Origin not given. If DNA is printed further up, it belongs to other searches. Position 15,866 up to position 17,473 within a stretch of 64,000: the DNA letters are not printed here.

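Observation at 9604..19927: Sulfatase plus FGE plus HisD-family (HpsN-like) dehydrogenase plus TRAP transporter operon: candidate pathway for a sulfated/sulfonated C3-C4 compound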

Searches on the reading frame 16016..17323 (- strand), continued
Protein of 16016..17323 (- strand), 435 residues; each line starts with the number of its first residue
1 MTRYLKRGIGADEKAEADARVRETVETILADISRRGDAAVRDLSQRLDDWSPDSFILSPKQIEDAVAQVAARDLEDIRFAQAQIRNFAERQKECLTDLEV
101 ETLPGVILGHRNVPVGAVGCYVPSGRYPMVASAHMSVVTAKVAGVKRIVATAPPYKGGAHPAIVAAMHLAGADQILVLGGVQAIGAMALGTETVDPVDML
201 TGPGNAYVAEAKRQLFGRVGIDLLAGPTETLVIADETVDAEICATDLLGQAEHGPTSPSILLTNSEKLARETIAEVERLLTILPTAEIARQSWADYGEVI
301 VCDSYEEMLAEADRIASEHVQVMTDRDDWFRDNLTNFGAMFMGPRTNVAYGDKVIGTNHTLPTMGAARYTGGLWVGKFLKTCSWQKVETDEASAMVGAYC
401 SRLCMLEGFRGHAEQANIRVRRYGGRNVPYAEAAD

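Call 22: find_encoding_contigs(protein=P0005, flank=10000, max_places=2)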
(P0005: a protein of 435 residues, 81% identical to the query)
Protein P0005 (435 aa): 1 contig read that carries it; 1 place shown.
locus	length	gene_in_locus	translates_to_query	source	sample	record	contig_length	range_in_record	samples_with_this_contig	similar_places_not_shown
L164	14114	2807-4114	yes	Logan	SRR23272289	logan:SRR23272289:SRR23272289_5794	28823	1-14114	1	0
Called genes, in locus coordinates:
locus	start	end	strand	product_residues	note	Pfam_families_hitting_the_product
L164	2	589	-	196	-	?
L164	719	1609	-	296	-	PF09339:HTH_IclR, PF12802:MarR_2 (faint), PF01614:IclR_C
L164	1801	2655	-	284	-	PF03781:FGE-sulfatase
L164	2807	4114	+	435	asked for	PF00815:Histidinol_dh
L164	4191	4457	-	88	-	PF07862:Nif11 (weak)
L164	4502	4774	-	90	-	-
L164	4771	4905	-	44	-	-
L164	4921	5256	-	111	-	-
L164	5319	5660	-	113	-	-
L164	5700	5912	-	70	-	-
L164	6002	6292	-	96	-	PF07862:Nif11 (faint)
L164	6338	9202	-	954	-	PF00664:ABC_membrane, PF00005:ABC_tran, PF02463:SMC_N (faint)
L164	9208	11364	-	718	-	PF03412:Peptidase_C39, PF00664:ABC_membrane, PF00005:ABC_tran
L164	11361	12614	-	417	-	PF25919:BSH_CusB (faint), PF00364:Biotin_lipoyl (faint), PF25917:BSH_RND (weak), PF25973:BSH_CzcB (weak), PF25984:BSH_YknX (faint)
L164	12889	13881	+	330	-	PF00211:Guanylate_cyc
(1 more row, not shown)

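Call 30: search_dna_similar(query=window:16016-17323:-, collection=plasmids, mode=protein, max_rows=40, max_evalue=1e-80)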
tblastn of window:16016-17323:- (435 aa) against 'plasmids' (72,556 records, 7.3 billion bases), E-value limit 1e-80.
Records with a match: 190; places in all: 215; records where one place covers at least 80% of the query: 189.
Best place of each record, by identity: 60-80% 128; <60% 62.
By first word of the organism name: Rhizobium 29; Sinorhizobium 24; Leisingera 11; Shinella 10; Sulfitobacter 10; Novosphingobium 7; Paracoccus 7; Mesorhizobium 6; Roseibium 6; Ensifer 5; and 48 more.
By predicted mobility (MOB-suite, as given by PLSDB): non-mobilizable 131; conjugative 35; mobilizable 24.
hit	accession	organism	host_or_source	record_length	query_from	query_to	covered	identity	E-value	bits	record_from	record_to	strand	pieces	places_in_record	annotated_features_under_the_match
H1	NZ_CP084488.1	Ensifer adhaerens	cellculture,soil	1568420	1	430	99%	76.3%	0e+0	696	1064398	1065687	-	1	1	none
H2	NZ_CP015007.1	Aminobacter aminovorans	cell culture,soil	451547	1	435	100%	75.4%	0e+0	694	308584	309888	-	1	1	hisD: histidinol dehydrogenase | SDR family NAD(P)-dependent oxidoreductase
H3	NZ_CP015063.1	Mesorhizobium ciceri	Cicer arietinum,Pure Sample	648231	1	427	98%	75.9%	0e+0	686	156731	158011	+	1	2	hisD: histidinol dehydrogenase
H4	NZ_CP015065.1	Mesorhizobium ciceri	Astragalus pelecinus,Pure Sample,Plant ...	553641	1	427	98%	75.9%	0e+0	686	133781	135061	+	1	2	hisD: histidinol dehydrogenase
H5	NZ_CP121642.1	Rhizobium sp. CC1099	Onobrychis viciifolia,cell culture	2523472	4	435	99%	73.1%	0e+0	679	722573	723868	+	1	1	none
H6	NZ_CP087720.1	Roseomonas sp. OT10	single cell,human skin swab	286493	1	435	100%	71.5%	0e+0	649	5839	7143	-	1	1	hisD: histidinol dehydrogenase | SDR family oxidoreductase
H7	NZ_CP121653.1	Rhizobium sp. CB3171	Calliandra calothyrsus,cell culture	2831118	3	435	100%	71.8%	0e+0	657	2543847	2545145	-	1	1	record has no annotation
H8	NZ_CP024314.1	Rhizobium sp. NXC24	Phaseolus vulgaris,cell culture,plant ...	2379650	3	435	100%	71.6%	0e+0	655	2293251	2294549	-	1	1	record has no annotation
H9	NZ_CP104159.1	Rhizobium sp. CB3060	Leucaena leucocephala,cell culture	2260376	3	435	100%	71.6%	0e+0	655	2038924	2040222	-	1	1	record has no annotation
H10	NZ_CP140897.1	Sinorhizobium medicae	Medicago lupulina,whole organism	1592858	4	428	98%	72.8%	3e-180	658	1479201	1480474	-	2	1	none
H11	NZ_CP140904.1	Sinorhizobium medicae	Medicago lupulina,whole organism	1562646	4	428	98%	72.8%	6e-180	657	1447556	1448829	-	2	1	none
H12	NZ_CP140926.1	Sinorhizobium medicae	Medicago lupulina,whole organism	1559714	4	428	98%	72.7%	0e+0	655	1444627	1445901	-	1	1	none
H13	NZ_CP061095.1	Roseomonas marmotae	Marmota himalayana,pure culture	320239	1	435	100%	71.0%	0e+0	655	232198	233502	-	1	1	hisD: histidinol dehydrogenase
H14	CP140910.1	Sinorhizobium medicae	Medicago lupulina,whole organism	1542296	4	428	98%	72.5%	2e-179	656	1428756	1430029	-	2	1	none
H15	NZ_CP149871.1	Sinorhizobium medicae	Melilotus albus,Cell Culture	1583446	4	428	98%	72.5%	0e+0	654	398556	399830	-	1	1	none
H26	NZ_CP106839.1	Klebsiella michiganensis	mixed culture,fishpond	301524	1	431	99%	71.2%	0e+0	642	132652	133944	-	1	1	hisD: histidinol dehydrogenase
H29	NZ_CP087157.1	Roseibium aggregatum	cell culture,seawater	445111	4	434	99%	71.1%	0e+0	644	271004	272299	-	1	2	hisD: histidinol dehydrogenase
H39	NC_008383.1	Rhizobium johnstonii 3841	-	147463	2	435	100%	70.0%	0e+0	654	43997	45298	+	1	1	hisD: histidinol dehydrogenase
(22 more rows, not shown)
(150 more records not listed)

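Call 32: get_annotated_region(hit=H2, flank=9000)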
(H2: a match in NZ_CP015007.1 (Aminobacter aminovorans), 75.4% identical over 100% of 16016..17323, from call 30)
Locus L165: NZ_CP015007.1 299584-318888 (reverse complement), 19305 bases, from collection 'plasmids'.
description: Aminobacter aminovorans strain KCTC 2477 plasmid pAA02, complete sequence
organism: Aminobacter aminovorans (NCBI taxid 83263)
taxonomy: Bacteria; Pseudomonadota; Alphaproteobacteria; Hyphomicrobiales; Phyllobacteriaceae; Aminobacter; Aminobacter aminovorans
host: -; source: cell culture,soil; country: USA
typing (MOB-suite, as given by PLSDB): non-mobilizable; mating-pair formation MPF_T
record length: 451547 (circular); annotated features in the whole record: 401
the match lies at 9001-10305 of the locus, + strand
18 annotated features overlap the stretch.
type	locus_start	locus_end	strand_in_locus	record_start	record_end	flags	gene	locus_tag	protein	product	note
CDS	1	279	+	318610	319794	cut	-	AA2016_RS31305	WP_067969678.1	M20 aminoacylase family protein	-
CDS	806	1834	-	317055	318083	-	-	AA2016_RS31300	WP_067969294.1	LacI family DNA-binding transcriptional regulator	-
CDS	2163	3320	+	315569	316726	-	-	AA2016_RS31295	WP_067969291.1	enolase C-terminal domain-like protein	-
CDS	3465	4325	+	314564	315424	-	-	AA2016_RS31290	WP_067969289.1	branched-chain amino acid ABC transporter permease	GO:0015803 - branched-chain amino acid transport [Evidence IEA]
CDS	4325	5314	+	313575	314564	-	-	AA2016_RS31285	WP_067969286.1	branched-chain amino acid ABC transporter permease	GO:0015803 - branched-chain amino acid transport [Evidence IEA]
CDS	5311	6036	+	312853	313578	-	-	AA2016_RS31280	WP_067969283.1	ABC transporter ATP-binding protein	-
CDS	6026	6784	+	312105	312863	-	-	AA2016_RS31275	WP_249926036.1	ABC transporter ATP-binding protein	-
CDS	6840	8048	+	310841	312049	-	-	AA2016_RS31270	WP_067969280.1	ABC transporter substrate-binding protein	-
CDS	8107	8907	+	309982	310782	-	-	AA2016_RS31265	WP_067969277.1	enoyl-CoA hydratase/isomerase family protein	-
CDS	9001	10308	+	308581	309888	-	hisD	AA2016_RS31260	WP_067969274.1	histidinol dehydrogenase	GO:0000105 - histidine biosynthetic process [Evidence IEA]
CDS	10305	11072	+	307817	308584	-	-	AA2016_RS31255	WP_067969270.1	SDR family NAD(P)-dependent oxidoreductase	-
CDS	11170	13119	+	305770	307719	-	-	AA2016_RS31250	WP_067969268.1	acetoacetate--CoA ligase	GO:0019287 - isopentenyl diphosphate biosynthetic process, mevalonate pathway [Evidence IEA]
CDS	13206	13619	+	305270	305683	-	-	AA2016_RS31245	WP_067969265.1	DUF2000 domain-containing protein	-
CDS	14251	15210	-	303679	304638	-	-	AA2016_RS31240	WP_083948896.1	LysR family transcriptional regulator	GO:0006355 - regulation of DNA-templated transcription [Evidence IEA]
CDS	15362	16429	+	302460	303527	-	-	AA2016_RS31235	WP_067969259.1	hypothetical protein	-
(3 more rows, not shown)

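Call 33: get_annotated_region(hit=H39, flank=9000)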
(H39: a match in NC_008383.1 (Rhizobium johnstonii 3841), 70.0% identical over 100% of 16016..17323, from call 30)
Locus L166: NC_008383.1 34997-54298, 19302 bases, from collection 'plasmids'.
description: Rhizobium johnstonii 3841 plasmid pRL8, complete sequence
organism: Rhizobium johnstonii 3841 (NCBI taxid 216596)
taxonomy: Bacteria; Pseudomonadota; Alphaproteobacteria; Hyphomicrobiales; Rhizobiaceae; Rhizobium; Rhizobium johnstonii; Rhizobium johnstonii 3841
host: -; source: -; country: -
typing (MOB-suite, as given by PLSDB): conjugative; replicon rep_cluster_577; relaxase MOBQ; mating-pair formation MPF_T
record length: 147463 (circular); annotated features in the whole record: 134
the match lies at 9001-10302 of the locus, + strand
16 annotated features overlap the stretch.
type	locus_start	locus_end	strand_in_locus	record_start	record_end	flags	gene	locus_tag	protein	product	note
CDS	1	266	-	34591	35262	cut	-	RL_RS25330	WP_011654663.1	nucleotidyltransferase family protein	-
CDS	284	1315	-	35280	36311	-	moaA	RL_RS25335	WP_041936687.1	GTP 3',8-cyclase MoaA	GO:0006777 - Mo-molybdopterin cofactor biosynthetic process [Evidence IEA]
CDS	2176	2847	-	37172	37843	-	-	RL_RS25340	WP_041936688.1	TetR/AcrR family transcriptional regulator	GO:0006355 - regulation of DNA-templated transcription [Evidence IEA]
CDS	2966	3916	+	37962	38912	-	-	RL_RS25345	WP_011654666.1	cyclase family protein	-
CDS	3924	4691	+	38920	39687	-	-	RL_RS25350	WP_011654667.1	SDR family NAD(P)-dependent oxidoreductase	-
CDS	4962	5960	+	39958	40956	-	-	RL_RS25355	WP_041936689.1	XdhC family protein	-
CDS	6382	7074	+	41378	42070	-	-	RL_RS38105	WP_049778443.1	hypothetical protein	-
CDS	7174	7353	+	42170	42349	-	-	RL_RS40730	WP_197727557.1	helix-turn-helix domain-containing protein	GO:0006355 - regulation of DNA-templated transcription [Evidence IEA]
CDS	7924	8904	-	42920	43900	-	-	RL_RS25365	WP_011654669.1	substrate-binding domain-containing protein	-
CDS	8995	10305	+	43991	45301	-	hisD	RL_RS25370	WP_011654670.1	histidinol dehydrogenase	GO:0000105 - histidine biosynthetic process [Evidence IEA]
CDS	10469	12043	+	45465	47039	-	-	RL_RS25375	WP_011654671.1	Re/Si-specific NAD(P)(+) transhydrogenase subunit alpha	GO:1902600 - proton transmembrane transport [Evidence IEA]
CDS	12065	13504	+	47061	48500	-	-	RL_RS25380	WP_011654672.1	NAD(P)(+) transhydrogenase (Re/Si-specific) subunit beta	-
CDS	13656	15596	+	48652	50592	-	acs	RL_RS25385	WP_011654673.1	acetate--CoA ligase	GO:0019427 - acetyl-CoA biosynthetic process from acetate [Evidence IEA]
CDS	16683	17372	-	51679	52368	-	-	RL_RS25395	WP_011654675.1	TetR/AcrR family transcriptional regulator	-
CDS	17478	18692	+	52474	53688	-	-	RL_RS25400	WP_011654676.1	MFS transporter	GO:0055085 - transmembrane transport [Evidence IEA]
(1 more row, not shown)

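Call 34: get_annotated_region(hit=H26, flank=9000)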
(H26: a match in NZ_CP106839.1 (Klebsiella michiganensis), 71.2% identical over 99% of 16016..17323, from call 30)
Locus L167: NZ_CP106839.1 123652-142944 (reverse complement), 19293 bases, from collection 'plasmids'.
description: Klebsiella michiganensis strain K5-3 plasmid unnamed, complete sequence
organism: Klebsiella michiganensis (NCBI taxid 1134687)
taxonomy: Bacteria; Pseudomonadota; Gammaproteobacteria; Enterobacterales; Enterobacteriaceae; Klebsiella; Klebsiella michiganensis
host: -; source: mixed culture,fishpond; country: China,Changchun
typing (MOB-suite, as given by PLSDB): conjugative; replicon IncFIB; relaxase MOBH; mating-pair formation MPF_F
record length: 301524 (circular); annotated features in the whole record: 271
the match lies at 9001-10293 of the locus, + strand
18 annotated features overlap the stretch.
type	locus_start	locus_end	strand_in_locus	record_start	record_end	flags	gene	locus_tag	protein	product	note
CDS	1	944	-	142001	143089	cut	-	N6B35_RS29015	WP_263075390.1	AAA family ATPase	-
CDS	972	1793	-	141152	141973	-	-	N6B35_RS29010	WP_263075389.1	hypothetical protein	-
CDS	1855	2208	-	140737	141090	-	-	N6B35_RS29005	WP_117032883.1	hypothetical protein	-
CDS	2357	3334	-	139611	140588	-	-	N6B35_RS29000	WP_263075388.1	hypothetical protein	-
CDS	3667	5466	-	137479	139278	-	-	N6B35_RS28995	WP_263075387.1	ATP-dependent helicase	-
CDS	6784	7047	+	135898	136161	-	-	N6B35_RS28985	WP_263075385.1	hypothetical protein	-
CDS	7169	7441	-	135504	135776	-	-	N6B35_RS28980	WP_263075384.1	histidine phosphatase family protein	-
CDS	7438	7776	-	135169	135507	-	-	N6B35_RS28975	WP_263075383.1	histidine phosphatase family protein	-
CDS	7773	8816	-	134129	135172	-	-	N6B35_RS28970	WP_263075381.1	LacI family DNA-binding transcriptional regulator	-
CDS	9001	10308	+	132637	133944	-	hisD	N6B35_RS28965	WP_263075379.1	histidinol dehydrogenase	GO:0000105 - histidine biosynthetic process [Evidence IEA]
CDS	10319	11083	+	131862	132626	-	-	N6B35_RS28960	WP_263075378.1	SDR family oxidoreductase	-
CDS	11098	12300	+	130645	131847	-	-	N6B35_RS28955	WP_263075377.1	MFS transporter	-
CDS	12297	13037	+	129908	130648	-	-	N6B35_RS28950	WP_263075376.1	alpha/beta hydrolase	-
CDS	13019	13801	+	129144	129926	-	-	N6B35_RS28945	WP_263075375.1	aldolase/citrate lyase family protein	-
CDS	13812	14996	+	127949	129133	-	-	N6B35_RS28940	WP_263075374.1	cupin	-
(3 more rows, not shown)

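Call 35: search_dna_similar(query=window:16016-17323:-, collection=plasmids, mode=protein, max_rows=60, max_evalue=1e-80, rows=spread)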
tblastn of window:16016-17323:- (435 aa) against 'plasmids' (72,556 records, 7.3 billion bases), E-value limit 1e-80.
Records with a match: 190; places in all: 215; records where one place covers at least 80% of the query: 189.
Best place of each record, by identity: 60-80% 128; <60% 62.
By first word of the organism name: Rhizobium 29; Sinorhizobium 24; Leisingera 11; Shinella 10; Sulfitobacter 10; Novosphingobium 7; Paracoccus 7; Mesorhizobium 6; Roseibium 6; Ensifer 5; and 48 more.
By predicted mobility (MOB-suite, as given by PLSDB): non-mobilizable 131; conjugative 35; mobilizable 24.
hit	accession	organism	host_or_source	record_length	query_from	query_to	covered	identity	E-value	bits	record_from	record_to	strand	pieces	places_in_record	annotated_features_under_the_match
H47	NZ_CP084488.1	Ensifer adhaerens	cellculture,soil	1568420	1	430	99%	76.3%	0e+0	696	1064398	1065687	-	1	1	none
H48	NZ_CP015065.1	Mesorhizobium ciceri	Astragalus pelecinus,Pure Sample,Plant ...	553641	1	427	98%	75.9%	0e+0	686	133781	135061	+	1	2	hisD: histidinol dehydrogenase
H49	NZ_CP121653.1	Rhizobium sp. CB3171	Calliandra calothyrsus,cell culture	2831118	3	435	100%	71.8%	0e+0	657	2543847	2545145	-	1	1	record has no annotation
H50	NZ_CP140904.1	Sinorhizobium medicae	Medicago lupulina,whole organism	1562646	4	428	98%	72.8%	6e-180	657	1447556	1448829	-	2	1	none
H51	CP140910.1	Sinorhizobium medicae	Medicago lupulina,whole organism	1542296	4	428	98%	72.5%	2e-179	656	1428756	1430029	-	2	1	none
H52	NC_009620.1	Sinorhizobium medicae WSM419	-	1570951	4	428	98%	72.5%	0e+0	654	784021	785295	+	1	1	none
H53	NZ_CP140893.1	Sinorhizobium medicae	Medicago lupulina,whole organism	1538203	4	428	98%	72.5%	0e+0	654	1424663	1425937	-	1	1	none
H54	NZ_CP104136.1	Sinorhizobium sp. C101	Phaseolus vulgaris,cell ...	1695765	4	434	99%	71.5%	0e+0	648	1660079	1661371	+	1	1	record has no annotation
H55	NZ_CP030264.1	Ensifer adhaerens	Zea mays,whole organism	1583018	4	435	99%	71.1%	0e+0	647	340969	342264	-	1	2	none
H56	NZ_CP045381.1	Labrenzia sp. THAF35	pure culture,Surface of a polyethylene ...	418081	4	434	99%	71.1%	0e+0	644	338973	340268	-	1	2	hisD: histidinol dehydrogenase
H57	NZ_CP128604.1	Roseibium aggregatum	cell culture,marine biofilms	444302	4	434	99%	71.1%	0e+0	643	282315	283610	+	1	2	hisD: histidinol dehydrogenase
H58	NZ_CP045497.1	Mesorhizobium sp. INR15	pure culture,nutrient broth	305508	2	434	100%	70.4%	0e+0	648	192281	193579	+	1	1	hisD: histidinol dehydrogenase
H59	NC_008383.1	Rhizobium johnstonii 3841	-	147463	2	435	100%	70.0%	0e+0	654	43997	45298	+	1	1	hisD: histidinol dehydrogenase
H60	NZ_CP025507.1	Rhizobium leguminosarum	Pisum sativum,pea nodule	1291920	2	435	100%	69.8%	0e+0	652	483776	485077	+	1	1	record has no annotation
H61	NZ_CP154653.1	Alloyangia pacifica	-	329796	4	434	99%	70.1%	0e+0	627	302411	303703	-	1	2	hisD: histidinol dehydrogenase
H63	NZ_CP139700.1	Sulfitobacter pontiacus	Bacterial Culture,hydrothermal vent ...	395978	4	434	99%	69.7%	0e+0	635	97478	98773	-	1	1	hisD: histidinol dehydrogenase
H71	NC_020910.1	Octadecabacter arcticus 238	150 km offshore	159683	4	435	99%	68.3%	0e+0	632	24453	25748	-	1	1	hisD: histidinol dehydrogenase | ester cyclase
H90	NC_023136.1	Leisingera methylohalidivorans DSM 14336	Seawater collected from a tide pool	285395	4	420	96%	48.3%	1e-112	370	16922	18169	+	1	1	hisD: histidinol dehydrogenase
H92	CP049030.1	Rhodobacteraceae bacterium SC52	Apostichopus japonicus,pure ...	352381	1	423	97%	46.8%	9e-114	374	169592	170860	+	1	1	hisD: histidinol dehydrogenase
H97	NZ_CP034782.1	Pseudomonas sp. MPC6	-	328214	4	423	97%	46.2%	2e-117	384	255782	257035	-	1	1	hisD: histidinol dehydrogenase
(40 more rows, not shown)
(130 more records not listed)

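Call 54: get_annotated_region(hit=H29, flank=10000)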
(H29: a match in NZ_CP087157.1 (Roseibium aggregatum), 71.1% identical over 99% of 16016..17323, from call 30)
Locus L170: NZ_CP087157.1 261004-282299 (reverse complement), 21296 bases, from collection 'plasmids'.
description: Roseibium aggregatum strain LZB033 plasmid p1_LZB033, complete sequence
organism: Roseibium aggregatum (NCBI taxid 187304)
taxonomy: Bacteria; Pseudomonadota; Alphaproteobacteria; Hyphomicrobiales; Stappiaceae; Roseibium; Roseibium aggregatum
host: -; source: cell culture,seawater; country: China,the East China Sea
typing (MOB-suite, as given by PLSDB): non-mobilizable
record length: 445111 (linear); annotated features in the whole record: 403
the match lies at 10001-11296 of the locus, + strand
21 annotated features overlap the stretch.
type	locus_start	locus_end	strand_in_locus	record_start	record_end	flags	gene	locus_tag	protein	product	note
CDS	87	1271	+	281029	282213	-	-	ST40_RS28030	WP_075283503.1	ester cyclase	GO:0030638 - polyketide metabolic process [Evidence IEA]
CDS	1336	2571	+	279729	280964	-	-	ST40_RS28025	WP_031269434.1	extracellular solute-binding protein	-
CDS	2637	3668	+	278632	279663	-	-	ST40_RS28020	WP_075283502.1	sugar ABC transporter permease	-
CDS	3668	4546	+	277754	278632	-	-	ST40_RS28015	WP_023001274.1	carbohydrate ABC transporter permease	GO:0008643 - carbohydrate transport [Evidence IEA]; GO:0055085 - transmembrane transport [Evidence IEA]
CDS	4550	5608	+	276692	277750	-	ugpC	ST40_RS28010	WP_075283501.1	sn-glycerol-3-phosphate ABC transporter ATP-binding protein UgpC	-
CDS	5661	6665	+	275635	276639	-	-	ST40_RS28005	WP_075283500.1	LacI family DNA-binding transcriptional regulator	-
CDS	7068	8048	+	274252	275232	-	-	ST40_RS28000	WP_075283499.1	TRAP transporter substrate-binding protein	-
CDS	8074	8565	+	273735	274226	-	-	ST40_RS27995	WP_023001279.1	TRAP transporter small permease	-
CDS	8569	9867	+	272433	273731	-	-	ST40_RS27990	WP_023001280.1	TRAP transporter large permease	GO:0008643 - carbohydrate transport [Evidence IEA]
CDS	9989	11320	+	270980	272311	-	hisD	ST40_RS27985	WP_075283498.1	histidinol dehydrogenase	GO:0000105 - histidine biosynthetic process [Evidence IEA]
CDS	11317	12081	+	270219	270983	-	-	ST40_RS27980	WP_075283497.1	SDR family oxidoreductase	-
CDS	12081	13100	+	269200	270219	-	-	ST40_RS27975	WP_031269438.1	LacI family DNA-binding transcriptional regulator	-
CDS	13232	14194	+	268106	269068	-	-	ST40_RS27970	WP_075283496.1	cupin domain-containing protein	-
CDS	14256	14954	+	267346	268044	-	-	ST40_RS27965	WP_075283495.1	alpha/beta hydrolase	-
CDS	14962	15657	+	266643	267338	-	-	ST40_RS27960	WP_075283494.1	RraA family protein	-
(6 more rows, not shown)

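Call 55: get_annotated_region(hit=H63, flank=10000)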
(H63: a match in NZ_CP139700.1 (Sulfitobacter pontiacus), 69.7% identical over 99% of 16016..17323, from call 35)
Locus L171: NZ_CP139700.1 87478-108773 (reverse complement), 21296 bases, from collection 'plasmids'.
description: Sulfitobacter pontiacus strain OXR-199 plasmid unnamed01, complete sequence
organism: Sulfitobacter pontiacus (NCBI taxid 60137)
taxonomy: Bacteria; Pseudomonadota; Alphaproteobacteria; Rhodobacterales; Roseobacteraceae; Sulfitobacter; Sulfitobacter pontiacus
host: -; source: Bacterial Culture,hydrothermal vent plume; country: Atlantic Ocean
typing (MOB-suite, as given by PLSDB): conjugative; replicon rep_cluster_361; relaxase MOBP; mating-pair formation MPF_T
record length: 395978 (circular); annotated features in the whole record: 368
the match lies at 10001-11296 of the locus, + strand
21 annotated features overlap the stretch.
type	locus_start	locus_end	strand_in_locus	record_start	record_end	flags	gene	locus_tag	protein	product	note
CDS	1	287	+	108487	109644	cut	-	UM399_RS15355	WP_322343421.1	surface lipoprotein assembly modifier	-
CDS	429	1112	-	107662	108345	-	-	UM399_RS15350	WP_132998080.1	TetR family transcriptional regulator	-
CDS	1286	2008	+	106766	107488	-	-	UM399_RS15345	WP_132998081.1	hypothetical protein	-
CDS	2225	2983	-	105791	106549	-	-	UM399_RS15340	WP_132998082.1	enoyl-CoA hydratase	-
CDS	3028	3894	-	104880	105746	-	-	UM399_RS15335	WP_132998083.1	alpha/beta hydrolase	-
CDS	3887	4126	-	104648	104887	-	-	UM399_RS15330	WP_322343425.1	MarR family winged helix-turn-helix transcriptional regulator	GO:0006355 - regulation of DNA-templated transcription [Evidence IEA]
CDS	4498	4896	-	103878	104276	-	-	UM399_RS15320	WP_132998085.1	hypothetical protein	-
CDS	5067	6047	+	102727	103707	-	-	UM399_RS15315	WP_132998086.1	LacI family DNA-binding transcriptional regulator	-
CDS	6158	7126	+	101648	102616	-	-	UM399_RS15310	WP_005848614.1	TAXI family TRAP transporter solute-binding subunit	GO:0006810 - transport [Evidence IEA]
CDS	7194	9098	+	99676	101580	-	-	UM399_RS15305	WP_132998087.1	TRAP transporter fused permease subunit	-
CDS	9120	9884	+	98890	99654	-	-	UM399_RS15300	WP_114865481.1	aldolase/citrate lyase family protein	-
CDS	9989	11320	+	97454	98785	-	hisD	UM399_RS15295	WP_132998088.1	histidinol dehydrogenase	GO:0000105 - histidine biosynthetic process [Evidence IEA]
CDS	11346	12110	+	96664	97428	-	-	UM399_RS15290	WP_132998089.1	SDR family oxidoreductase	-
CDS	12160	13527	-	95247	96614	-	-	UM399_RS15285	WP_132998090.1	FAD-dependent oxidoreductase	-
CDS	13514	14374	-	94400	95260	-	-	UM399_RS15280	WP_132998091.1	isocitrate lyase/phosphoenolpyruvate mutase family protein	-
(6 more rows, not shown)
